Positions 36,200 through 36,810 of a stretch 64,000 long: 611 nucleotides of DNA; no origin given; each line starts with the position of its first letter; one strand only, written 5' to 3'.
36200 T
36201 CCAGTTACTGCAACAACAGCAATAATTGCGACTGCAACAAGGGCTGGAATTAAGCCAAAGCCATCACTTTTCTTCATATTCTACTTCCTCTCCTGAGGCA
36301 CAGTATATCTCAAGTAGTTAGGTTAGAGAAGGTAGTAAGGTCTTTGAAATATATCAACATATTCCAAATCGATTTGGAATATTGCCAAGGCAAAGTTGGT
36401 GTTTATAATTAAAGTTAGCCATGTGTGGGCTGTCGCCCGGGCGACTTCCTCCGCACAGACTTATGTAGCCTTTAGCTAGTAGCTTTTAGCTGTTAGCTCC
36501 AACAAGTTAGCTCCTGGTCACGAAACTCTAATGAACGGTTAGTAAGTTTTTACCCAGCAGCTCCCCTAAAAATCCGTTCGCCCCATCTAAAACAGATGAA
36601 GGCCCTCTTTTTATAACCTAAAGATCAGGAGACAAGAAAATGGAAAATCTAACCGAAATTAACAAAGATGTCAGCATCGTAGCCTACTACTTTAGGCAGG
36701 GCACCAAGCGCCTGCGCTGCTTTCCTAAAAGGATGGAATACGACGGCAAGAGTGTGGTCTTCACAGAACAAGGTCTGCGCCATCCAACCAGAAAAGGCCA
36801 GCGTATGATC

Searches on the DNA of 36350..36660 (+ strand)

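Call 19: search_rna_families(source=window, start=36350, end=36660, threshold=evalue, max_evalue=10, show_alignments=3)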
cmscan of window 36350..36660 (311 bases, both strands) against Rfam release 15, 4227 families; matches with E-value up to 10: 4.
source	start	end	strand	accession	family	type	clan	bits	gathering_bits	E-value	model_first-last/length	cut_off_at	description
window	36588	36658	-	RF02059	STnc50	Gene; sRNA;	-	15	55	7.6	1-84/84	no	Salmonella enterica sRNA STnc40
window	36485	36576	-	RF00679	mir-210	Gene; miRNA;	-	12.4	50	6.9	1-96/96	no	mir-210 microRNA precursor family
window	36622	36660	-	RF02216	ZNFX1-AS1_2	Gene; lncRNA;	-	9.7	45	5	54-93/93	5'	ZNFX1 antisense RNA 1 conserved region 2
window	36483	36565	-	RF02126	GHRLOS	Gene; lncRNA;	-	9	48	8.8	1-70/70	no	Ghrelin opposite strand RNA conserved region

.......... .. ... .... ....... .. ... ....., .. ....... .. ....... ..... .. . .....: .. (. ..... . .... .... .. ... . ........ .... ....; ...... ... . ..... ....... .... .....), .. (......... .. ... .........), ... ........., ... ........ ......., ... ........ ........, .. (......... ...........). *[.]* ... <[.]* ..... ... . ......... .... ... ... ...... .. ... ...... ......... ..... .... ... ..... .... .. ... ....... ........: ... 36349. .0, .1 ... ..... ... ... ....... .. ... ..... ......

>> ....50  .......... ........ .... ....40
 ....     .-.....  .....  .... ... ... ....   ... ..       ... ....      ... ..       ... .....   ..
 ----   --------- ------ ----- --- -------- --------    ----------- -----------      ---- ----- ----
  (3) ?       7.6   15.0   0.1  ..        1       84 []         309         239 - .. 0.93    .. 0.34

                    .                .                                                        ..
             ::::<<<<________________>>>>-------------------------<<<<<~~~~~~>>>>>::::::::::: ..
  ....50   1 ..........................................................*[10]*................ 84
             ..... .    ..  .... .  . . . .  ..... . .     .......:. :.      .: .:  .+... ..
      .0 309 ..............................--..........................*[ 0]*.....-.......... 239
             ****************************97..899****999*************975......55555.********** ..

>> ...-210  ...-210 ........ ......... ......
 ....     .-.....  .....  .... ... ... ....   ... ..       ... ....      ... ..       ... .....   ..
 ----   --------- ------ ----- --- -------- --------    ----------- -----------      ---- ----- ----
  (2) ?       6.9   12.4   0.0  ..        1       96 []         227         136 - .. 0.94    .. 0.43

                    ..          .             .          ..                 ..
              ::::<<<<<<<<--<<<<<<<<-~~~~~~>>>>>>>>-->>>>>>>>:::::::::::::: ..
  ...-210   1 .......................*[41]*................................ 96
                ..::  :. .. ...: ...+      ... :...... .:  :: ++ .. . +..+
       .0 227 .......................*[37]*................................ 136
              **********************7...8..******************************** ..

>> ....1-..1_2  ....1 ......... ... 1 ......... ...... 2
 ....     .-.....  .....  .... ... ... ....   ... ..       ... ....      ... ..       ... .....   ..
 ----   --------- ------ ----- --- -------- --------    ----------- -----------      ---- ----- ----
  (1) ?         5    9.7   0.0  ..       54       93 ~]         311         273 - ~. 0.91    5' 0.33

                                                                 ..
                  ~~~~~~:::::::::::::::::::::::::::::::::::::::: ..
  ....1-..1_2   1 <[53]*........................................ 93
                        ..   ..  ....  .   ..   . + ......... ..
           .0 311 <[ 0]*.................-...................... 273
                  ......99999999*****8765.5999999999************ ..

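Call 43: build_rna_model(alignment_id=A2, structure=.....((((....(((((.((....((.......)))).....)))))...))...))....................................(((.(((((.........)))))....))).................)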
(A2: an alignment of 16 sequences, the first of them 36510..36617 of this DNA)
Model R1 built from alignment A2 (16 sequences, 141 columns); structure: as given.
model positions 112; base pairs 21; branch points 1; effective number of sequences 8.61; information 0.59 bits per position. Calibrated on 0.2 Mb of random sequence (short: E-values are rough).
structure used (alignment columns):
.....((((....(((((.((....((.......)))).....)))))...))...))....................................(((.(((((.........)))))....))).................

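Call 45: search_with_rna_model(model_id=R1, sources=[window, L024, L025, L026, L027, L028, L029, L030, L031, L032, L033, L034, L035, L036, L037, L038, L039, L040, L041, L042, L043, L044, L045, L046, L047, L048, L049, L050, L051, L052, L053, L054, L055, L056, L057, L058, L059, L060, L061, L062, L063, L064, L065, L066, L067, L068, L069, L070, L071, L072, L073, L074, L075, L076, L077, L078, L079, L080, L081, L082, L083, L084, L085, L086, L087, L088, L089, L090, L091, L092, L093, L094, L095, L096, L097, L098, L099, L100, L101, L102, L103, L001, L002, L003, L004, L005, L006, L007, L008, L009, L010, L011, L012, L013, L014, L015, L016, L017, L018, L019], max_evalue=1, make_alignment=true)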
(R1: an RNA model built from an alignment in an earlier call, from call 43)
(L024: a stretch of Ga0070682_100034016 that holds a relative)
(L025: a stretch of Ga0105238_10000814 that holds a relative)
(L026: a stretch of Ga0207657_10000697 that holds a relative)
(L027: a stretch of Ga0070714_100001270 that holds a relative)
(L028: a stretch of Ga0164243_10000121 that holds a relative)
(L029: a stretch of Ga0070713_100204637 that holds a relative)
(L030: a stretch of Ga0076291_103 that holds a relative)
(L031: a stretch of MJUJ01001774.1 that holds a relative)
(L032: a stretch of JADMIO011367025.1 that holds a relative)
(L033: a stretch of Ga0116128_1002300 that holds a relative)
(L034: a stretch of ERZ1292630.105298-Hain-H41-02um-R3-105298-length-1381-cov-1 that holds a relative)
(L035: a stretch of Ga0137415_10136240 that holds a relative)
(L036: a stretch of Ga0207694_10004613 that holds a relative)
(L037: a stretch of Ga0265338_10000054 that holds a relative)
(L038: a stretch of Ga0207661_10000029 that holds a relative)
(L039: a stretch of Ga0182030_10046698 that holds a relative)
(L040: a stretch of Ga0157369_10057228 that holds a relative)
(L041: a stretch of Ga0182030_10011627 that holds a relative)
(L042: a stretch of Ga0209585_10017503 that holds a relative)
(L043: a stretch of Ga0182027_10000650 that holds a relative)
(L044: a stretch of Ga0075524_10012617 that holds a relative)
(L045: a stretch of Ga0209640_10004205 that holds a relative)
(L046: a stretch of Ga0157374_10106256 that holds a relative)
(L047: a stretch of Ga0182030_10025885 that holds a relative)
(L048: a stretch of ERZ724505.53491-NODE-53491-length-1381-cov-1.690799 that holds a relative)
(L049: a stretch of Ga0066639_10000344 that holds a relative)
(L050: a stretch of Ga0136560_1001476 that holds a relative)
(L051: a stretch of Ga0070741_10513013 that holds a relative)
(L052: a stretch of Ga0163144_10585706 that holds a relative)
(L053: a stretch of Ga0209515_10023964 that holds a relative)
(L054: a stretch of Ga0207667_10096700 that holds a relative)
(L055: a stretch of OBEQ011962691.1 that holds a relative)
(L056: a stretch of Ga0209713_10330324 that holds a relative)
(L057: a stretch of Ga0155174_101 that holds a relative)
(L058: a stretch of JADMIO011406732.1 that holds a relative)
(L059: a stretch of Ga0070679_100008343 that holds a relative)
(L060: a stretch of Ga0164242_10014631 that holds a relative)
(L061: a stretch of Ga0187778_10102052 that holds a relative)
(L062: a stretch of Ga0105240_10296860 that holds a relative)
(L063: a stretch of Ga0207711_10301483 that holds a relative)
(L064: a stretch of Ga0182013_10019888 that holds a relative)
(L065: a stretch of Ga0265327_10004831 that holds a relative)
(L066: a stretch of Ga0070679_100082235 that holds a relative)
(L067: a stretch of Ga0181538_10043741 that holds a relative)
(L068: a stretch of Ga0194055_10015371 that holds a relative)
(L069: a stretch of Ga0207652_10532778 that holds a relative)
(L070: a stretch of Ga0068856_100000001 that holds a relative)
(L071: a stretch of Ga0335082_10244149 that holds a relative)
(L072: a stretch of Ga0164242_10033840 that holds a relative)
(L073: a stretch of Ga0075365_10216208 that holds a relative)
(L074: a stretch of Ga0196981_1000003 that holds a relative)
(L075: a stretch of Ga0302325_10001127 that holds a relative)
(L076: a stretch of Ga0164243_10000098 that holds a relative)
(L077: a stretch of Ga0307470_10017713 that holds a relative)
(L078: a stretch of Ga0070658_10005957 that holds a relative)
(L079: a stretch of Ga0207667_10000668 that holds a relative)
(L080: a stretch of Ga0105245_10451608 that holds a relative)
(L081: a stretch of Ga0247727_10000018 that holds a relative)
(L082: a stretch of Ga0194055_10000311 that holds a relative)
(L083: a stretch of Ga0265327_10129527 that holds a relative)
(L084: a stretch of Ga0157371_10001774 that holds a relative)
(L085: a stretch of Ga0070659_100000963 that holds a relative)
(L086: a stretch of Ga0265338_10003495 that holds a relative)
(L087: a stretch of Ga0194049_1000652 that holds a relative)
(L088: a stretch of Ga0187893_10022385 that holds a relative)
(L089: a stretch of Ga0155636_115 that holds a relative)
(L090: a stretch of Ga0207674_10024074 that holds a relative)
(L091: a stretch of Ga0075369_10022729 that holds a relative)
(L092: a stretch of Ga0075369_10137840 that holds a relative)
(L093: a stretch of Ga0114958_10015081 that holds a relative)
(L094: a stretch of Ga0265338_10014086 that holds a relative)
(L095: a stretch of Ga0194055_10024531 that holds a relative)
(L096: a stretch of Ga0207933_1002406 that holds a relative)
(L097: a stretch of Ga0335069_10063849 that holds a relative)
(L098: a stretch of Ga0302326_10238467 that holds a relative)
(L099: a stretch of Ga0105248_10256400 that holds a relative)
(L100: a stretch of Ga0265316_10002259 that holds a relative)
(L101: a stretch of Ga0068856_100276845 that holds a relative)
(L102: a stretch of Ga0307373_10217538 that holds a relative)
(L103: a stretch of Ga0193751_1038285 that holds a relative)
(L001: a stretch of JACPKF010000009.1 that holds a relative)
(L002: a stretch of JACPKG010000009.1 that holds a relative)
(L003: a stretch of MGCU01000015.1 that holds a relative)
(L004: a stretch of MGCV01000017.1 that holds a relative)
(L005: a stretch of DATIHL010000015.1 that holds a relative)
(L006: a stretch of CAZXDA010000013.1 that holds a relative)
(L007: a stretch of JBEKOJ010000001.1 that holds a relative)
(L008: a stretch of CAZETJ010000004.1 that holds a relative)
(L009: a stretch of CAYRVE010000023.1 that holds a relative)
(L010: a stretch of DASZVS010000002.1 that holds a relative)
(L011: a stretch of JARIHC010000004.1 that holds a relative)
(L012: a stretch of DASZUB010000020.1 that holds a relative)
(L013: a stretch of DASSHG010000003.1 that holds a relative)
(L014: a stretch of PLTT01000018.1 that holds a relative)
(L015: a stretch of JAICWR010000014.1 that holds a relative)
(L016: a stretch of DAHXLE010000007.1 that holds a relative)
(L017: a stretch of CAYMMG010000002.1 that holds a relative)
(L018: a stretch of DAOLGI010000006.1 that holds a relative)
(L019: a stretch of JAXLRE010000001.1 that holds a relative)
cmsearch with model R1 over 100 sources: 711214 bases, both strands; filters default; matches with E-value up to 1: 80.
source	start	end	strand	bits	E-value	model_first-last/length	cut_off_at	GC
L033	7269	7381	+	93.6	6.4e-18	1-112/112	no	0.4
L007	3407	3519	+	93.6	6.4e-18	1-112/112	no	0.4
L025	12596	12703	-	92.7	1e-17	1-112/112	no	0.5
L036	4648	4755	-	92.7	1e-17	1-112/112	no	0.5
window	36510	36617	+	92.6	1.1e-17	1-112/112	no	0.44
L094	6506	6619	-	92.5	1.2e-17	1-112/112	no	0.43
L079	3915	4026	-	89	7e-17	1-112/112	no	0.39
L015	3578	3689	+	88.9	7.4e-17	1-112/112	no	0.46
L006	3544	3652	+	88.6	8.8e-17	1-112/112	no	0.46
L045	3747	3856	-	84.1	9.3e-16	1-112/112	no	0.45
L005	3412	3522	+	82.7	1.9e-15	1-112/112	no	0.42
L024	514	622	-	82.5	2.1e-15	1-112/112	no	0.37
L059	2653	2766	+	80.9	5e-15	1-112/112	no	0.39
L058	2496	2603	+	79.3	1.1e-14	1-112/112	no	0.5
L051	143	250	+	78.9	1.4e-14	1-112/112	no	0.44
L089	393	501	+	78.5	1.7e-14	1-112/112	no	0.43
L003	393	501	+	78.5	1.7e-14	1-112/112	no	0.43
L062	1681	1791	+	78.4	1.7e-14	1-112/112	no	0.46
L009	2484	2607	+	76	6.1e-14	1-112/112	no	0.5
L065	1852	1958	-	75.1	1e-13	1-112/112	no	0.4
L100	5625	5731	-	75.1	1e-13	1-112/112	no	0.4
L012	3588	3691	+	70.1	1.4e-12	1-112/112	no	0.46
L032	2845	2957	-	68.8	2.7e-12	1-112/112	no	0.42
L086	2542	2652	+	67.6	4.9e-12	1-112/112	no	0.43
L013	3586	3690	+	67.6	5.1e-12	1-112/112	no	0.47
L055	7909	8017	-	67.4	5.5e-12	1-112/112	no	0.49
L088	4039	4156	+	66.5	9e-12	1-112/112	no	0.41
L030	2201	2310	+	64.8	2.2e-11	1-112/112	no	0.44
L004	234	343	+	64.8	2.2e-11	1-112/112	no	0.44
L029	141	249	-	64.5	2.5e-11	1-112/112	no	0.45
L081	6386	6500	-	64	3.3e-11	1-112/112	no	0.48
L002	3496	3612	+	63.4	4.5e-11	1-112/112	no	0.42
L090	2507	2612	+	63.2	5e-11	1-112/112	no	0.43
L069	153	269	-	63.1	5.2e-11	1-112/112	no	0.47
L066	85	203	-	62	9.4e-11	1-112/112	no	0.42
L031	302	410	-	60.6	1.9e-10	1-112/112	no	0.4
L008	3586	3700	+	57.6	9.1e-10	1-112/112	no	0.39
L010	3584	3693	+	55.9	2.2e-09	1-112/112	no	0.45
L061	504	618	+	55.9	2.2e-09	1-112/112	no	0.45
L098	2310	2416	+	55.5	2.7e-09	1-112/112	no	0.36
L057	1401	1511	-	54.3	5.1e-09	1-112/112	no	0.41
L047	1306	1412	-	54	5.8e-09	1-112/112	no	0.38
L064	3903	4009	+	54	5.8e-09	1-112/112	no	0.38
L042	2310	2420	+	51.9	1.8e-08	1-112/112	no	0.44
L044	1672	1782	+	51.9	1.8e-08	1-112/112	no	0.44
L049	4979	5095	-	51.7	2e-08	1-112/112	no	0.39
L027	6961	7077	+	50.5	3.8e-08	1-112/112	no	0.38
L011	3581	3691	+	50.2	4.3e-08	1-112/112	no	0.49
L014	714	830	+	49.6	6e-08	1-112/112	no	0.44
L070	2072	2190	+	44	1.1e-06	1-112/112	no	0.48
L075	8990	9110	-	43.8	1.2e-06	1-112/112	no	0.39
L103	1819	1930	+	43.5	1.4e-06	1-112/112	no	0.46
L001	3354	3475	+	43.4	1.5e-06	1-112/112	no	0.43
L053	3093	3213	+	40.1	8.2e-06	1-112/112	no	0.47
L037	489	602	-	39.3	1.3e-05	1-112/112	no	0.43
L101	490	608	+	38.9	1.6e-05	1-112/112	no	0.45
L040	1875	1983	-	38.5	2e-05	1-112/112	no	0.42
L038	1667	1786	+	37.4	3.5e-05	1-112/112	no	0.48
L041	1477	1588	+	36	6.9e-05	1-112/112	no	0.42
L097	3633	3752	-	33.8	0.00022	1-112/112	no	0.37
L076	5633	5743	+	33.7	0.00024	1-112/112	no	0.35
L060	7523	7644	+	32.8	0.00038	1-112/112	no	0.48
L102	720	832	-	30.4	0.0013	1-112/112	no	0.44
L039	2023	2131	-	30.4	0.0013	1-112/112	no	0.44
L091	1448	1560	-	30.2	0.0015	1-112/112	no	0.49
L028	9065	9173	-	29.8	0.0018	1-112/112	no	0.39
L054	2435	2541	-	29.6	0.002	1-112/112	no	0.37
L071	452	556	+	29.1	0.0026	1-112/112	no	0.44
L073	829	945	+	28.5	0.0035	1-112/112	no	0.49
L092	160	262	-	28.1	0.0043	1-112/112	no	0.45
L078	6425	6530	+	28.1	0.0043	1-112/112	no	0.43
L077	875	973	-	27.7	0.0054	1-112/112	no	0.47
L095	2158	2277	+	27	0.0078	1-112/112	no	0.32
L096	9201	9313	+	25.6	0.016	1-112/112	no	0.46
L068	1424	1543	-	25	0.022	1-112/112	no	0.28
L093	3278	3399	+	24.7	0.026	1-112/112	no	0.31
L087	169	290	+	23.9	0.04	1-112/112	no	0.32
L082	3547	3661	+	19.4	0.41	1-112/112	no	0.33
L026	4721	4823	+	19.3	0.42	1-112/112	no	0.53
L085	1230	1332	+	19.3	0.42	1-112/112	no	0.53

Alignment A3: 80 matches aligned to the model, 211 columns, each read 5' to 3' on its own strand. Consensus structure (alignment columns), stored with it:
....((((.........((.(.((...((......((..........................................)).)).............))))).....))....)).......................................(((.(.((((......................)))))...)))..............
